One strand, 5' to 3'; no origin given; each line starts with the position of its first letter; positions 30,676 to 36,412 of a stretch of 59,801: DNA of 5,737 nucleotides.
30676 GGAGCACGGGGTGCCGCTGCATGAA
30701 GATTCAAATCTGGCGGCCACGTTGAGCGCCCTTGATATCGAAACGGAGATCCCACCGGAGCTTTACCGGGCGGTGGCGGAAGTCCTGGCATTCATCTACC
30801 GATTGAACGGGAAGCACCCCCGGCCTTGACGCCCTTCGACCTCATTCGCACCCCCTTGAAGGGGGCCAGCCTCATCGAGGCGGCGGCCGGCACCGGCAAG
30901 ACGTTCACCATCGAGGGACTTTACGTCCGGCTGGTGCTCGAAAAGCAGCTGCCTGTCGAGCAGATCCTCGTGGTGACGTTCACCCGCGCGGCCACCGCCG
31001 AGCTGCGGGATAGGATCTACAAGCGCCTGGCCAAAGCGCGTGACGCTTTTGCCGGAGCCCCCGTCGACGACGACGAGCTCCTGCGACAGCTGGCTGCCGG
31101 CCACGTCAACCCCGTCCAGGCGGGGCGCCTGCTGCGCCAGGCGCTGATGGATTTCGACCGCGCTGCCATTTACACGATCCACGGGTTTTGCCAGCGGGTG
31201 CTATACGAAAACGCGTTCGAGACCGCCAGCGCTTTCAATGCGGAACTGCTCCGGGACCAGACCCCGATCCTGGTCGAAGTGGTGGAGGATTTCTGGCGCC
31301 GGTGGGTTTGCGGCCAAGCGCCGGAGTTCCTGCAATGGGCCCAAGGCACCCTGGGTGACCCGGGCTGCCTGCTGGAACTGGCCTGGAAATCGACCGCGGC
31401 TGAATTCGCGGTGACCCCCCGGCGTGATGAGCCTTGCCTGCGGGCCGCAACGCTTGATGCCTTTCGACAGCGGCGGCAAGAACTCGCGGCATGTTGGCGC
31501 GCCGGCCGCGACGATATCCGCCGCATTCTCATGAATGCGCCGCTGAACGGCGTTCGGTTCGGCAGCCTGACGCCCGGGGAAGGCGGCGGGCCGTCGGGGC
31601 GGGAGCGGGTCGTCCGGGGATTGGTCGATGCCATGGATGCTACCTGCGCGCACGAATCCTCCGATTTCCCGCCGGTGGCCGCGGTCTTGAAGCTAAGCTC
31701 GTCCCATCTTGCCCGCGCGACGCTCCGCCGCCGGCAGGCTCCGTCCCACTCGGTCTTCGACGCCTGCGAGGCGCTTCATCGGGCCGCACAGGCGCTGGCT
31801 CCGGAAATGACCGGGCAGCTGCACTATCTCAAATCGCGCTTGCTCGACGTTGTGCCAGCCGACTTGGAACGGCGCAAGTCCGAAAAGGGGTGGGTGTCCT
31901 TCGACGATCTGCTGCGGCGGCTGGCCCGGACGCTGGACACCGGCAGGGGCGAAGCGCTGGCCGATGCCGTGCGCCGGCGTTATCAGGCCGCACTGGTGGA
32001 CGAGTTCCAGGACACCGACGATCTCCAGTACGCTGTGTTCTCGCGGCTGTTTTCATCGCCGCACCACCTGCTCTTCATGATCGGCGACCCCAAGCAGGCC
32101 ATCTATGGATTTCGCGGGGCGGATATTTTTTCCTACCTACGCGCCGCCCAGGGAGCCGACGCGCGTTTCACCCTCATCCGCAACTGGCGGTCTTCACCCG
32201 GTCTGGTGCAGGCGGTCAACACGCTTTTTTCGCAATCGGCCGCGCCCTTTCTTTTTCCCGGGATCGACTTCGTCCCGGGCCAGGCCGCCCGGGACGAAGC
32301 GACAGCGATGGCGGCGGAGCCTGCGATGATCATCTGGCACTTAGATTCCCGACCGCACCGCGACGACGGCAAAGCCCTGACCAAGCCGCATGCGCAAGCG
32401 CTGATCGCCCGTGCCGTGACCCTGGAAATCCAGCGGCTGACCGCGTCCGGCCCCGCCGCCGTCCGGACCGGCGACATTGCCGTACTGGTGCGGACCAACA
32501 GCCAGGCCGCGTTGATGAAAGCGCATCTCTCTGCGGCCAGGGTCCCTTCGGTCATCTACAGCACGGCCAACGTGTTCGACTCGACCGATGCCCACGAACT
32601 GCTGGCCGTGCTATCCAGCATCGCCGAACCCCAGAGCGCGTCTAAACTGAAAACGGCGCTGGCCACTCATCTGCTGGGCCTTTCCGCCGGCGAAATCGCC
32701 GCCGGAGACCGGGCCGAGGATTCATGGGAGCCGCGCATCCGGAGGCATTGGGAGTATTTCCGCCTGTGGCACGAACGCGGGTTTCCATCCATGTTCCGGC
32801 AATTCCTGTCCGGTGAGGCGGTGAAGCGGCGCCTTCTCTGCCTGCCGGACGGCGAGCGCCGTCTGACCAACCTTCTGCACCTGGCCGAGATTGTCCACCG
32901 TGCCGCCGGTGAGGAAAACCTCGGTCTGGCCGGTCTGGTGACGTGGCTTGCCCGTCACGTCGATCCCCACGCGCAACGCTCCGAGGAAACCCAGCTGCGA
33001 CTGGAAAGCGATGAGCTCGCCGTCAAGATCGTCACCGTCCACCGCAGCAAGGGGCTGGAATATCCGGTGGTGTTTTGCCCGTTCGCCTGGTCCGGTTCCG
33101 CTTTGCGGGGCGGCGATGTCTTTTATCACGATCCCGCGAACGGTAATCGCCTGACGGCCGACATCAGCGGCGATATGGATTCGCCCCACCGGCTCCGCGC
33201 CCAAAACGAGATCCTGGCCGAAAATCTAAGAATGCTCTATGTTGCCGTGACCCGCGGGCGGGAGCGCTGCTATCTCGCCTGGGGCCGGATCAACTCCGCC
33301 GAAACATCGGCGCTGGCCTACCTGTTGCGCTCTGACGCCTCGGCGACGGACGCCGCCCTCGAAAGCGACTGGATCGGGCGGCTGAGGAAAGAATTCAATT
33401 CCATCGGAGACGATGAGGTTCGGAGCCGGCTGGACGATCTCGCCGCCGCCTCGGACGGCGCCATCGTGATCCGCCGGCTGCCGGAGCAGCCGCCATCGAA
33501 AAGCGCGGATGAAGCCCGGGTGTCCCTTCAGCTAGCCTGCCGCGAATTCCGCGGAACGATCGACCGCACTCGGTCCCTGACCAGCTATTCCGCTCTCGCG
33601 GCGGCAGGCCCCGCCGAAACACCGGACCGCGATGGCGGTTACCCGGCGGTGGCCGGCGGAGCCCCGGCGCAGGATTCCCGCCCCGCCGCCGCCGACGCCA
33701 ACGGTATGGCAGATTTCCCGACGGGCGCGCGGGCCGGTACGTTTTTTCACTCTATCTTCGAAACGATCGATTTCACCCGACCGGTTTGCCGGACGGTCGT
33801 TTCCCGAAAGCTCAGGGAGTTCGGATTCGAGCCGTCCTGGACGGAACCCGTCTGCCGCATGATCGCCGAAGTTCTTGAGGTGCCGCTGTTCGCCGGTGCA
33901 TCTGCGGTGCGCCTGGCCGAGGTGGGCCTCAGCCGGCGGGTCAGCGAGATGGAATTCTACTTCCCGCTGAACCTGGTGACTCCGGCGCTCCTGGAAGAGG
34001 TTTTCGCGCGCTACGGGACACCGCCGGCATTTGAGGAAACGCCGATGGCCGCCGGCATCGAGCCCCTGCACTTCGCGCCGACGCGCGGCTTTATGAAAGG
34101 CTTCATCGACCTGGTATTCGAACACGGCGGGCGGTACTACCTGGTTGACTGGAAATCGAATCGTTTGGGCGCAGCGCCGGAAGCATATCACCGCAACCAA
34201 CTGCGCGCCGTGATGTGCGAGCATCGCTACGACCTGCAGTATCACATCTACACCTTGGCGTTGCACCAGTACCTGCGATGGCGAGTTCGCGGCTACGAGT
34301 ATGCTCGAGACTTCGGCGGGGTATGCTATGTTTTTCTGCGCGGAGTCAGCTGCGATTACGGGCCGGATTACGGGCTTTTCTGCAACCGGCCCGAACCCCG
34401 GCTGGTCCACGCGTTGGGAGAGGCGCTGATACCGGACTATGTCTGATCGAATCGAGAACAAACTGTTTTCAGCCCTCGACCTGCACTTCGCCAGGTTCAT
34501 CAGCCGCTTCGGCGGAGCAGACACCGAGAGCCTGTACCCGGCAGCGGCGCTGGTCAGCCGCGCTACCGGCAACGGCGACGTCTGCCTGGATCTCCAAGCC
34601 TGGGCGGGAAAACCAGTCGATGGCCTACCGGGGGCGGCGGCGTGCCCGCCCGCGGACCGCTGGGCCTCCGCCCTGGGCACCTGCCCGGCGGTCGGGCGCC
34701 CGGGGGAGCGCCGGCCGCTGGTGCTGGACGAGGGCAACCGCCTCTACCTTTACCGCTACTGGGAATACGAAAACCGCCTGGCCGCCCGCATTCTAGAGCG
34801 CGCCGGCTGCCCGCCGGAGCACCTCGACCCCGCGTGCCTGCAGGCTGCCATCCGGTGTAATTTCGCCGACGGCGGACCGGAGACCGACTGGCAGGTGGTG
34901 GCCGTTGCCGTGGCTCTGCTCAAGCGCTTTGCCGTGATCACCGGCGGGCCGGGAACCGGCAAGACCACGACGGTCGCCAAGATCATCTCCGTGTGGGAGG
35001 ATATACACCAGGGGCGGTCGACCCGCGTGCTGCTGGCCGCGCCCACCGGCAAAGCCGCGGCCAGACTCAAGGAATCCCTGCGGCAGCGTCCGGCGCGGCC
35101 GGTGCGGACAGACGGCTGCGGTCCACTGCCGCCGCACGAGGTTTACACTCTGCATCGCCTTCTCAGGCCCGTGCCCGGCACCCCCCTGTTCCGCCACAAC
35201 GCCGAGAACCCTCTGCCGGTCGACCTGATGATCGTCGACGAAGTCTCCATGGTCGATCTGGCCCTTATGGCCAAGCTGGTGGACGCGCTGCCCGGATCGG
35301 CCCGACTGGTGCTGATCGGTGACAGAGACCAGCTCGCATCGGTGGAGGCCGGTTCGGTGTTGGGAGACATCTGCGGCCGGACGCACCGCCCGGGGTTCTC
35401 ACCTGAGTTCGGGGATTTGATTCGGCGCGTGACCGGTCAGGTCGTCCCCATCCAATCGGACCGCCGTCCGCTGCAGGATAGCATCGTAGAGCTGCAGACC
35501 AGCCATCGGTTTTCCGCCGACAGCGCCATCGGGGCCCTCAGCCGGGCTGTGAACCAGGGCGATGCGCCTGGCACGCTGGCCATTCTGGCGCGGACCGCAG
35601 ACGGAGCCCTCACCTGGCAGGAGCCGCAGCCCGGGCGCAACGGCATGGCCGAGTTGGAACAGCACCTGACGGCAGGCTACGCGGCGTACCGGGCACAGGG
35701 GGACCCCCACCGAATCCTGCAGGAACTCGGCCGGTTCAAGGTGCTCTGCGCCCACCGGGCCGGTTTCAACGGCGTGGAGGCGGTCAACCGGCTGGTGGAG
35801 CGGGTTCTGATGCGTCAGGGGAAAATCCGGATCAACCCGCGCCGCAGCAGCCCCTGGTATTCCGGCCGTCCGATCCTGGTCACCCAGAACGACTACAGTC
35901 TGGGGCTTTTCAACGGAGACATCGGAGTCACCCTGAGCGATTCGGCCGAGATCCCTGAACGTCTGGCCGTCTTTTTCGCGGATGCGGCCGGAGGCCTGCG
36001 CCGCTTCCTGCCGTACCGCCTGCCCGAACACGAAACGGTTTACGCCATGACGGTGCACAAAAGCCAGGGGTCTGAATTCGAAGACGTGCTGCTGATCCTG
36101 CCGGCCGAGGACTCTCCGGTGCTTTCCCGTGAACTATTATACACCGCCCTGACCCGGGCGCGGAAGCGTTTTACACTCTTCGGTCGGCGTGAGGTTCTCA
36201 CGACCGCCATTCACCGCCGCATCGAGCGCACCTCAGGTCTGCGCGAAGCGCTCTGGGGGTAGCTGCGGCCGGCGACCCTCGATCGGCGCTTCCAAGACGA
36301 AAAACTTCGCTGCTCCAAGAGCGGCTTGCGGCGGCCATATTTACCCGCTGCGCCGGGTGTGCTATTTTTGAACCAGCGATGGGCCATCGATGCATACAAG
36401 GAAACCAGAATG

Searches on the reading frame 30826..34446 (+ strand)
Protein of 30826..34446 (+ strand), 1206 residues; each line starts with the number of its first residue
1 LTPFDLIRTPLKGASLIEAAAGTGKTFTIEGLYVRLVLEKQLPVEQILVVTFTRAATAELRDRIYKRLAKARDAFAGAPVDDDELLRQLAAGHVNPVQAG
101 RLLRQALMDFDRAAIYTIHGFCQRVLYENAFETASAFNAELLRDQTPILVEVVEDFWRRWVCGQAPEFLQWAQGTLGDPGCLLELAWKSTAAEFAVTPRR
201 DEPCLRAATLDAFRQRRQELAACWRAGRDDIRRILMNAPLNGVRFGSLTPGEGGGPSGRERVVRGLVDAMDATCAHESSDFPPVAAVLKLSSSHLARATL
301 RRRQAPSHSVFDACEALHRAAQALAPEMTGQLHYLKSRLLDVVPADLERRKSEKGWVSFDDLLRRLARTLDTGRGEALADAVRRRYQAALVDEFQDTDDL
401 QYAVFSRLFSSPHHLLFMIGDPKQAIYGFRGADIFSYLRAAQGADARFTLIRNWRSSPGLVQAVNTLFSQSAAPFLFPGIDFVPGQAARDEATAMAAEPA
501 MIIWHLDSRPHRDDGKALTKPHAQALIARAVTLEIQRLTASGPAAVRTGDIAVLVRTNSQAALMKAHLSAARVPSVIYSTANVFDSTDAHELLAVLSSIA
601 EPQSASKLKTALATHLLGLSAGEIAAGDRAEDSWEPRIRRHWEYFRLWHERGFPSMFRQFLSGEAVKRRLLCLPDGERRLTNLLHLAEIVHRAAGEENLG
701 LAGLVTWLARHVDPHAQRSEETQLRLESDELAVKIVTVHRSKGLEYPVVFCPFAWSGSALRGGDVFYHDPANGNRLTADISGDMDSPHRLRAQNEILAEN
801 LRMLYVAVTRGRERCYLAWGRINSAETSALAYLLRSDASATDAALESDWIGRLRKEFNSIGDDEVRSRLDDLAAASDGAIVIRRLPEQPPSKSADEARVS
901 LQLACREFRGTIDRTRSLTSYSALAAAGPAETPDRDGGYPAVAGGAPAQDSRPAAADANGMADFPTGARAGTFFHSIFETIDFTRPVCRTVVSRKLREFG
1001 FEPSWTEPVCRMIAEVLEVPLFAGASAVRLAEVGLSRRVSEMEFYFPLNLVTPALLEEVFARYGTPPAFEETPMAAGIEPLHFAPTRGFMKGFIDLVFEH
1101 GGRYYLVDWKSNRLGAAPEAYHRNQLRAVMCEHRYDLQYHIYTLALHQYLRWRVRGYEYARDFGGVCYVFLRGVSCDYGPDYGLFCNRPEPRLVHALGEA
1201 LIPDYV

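Call 12: search_protein_families(library=pfam, proteins=[window:30826-34446:+], max_evalue=0.001)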
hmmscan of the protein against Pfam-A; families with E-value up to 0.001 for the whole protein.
window:30826-34446:+ (1206 aa): 5 families
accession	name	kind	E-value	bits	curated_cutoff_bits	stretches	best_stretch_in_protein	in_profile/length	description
PF00580.27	UvrD-helicase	-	1.1e-52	179.8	23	1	10-442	11-268/271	UvrD/REP helicase N-terminal domain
PF13361.12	UvrD_C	-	1.4e-20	74.5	25.6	2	725-819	280-347/350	UvrD-like helicase C-terminal domain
PF13245.12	AAA_19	-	7.9e-15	55.7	25.1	2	14-69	13-65/134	AAA domain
PF13538.12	UvrD_C_2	-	2.6e-10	40.4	27.4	1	735-755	4-26/52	UvrD-like helicase C-terminal domain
PF12705.13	PDDEXK_1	-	2.2e-05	24.9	22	1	1055-1153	92-176/247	PD-(D/E)XK nuclease superfamily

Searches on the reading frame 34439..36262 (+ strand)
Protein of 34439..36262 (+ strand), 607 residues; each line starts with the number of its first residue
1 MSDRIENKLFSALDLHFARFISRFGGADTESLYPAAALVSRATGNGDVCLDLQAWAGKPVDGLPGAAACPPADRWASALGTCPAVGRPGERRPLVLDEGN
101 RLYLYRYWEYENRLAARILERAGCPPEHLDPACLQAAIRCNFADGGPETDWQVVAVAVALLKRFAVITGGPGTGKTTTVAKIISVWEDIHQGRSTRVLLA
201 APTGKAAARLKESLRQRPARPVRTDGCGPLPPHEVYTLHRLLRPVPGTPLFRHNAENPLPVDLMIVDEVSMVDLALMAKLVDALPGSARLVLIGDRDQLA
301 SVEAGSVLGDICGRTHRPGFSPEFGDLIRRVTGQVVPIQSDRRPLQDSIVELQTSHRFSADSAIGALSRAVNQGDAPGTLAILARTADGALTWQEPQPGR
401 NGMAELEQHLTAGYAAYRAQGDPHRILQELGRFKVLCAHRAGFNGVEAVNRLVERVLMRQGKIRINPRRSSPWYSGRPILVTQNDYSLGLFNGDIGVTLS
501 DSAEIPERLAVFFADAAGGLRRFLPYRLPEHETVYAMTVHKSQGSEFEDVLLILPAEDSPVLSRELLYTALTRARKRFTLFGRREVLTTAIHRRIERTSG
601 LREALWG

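Call 12: search_protein_families(library=pfam, proteins=[window:34439-36262:+], max_evalue=0.001)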
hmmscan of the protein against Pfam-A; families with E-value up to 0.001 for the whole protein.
window:34439-36262:+ (607 aa): 10 families
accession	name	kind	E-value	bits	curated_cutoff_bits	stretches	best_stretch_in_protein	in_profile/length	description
PF13245.12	AAA_19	-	7.7e-35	120.4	25.1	1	154-302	3-132/134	AAA domain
PF13604.12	AAA_30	-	2.3e-29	102.9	27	1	155-314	9-142/191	AAA domain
PF21185.3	RecD_N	-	4.5e-19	69.1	22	1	6-103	1-103/103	RecBCD enzyme subunit RecD, N-terminal domain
PF13538.12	UvrD_C_2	-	1e-14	54.6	27.4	1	534-578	2-49/52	UvrD-like helicase C-terminal domain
PF01443.25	Viral_helicase1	-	1.3e-13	51.8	21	1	534-581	178-227/228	Viral superfamily 1 RNA helicase core domain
PF13086.12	AAA_11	-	1.8e-10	41.5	27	1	161-215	15-73/257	AAA domain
PF18335.7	SH3_13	-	1.1e-07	32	41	1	450-511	2-63/65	ATP-dependent RecD-like DNA helicase SH3 domain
PF00580.27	UvrD-helicase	-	2.6e-06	27.8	23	1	157-241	8-85/271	UvrD/REP helicase N-terminal domain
PF05127.21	NAT10_TcmA_helicase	-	3.8e-05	24.1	22.7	1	166-283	1-112/176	RNA cytidine acetyltransferase NAT10/TcmA, helicase domain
PF13401.12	AAA_22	-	0.00068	20.4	27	0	162-296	5-124/130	AAA domain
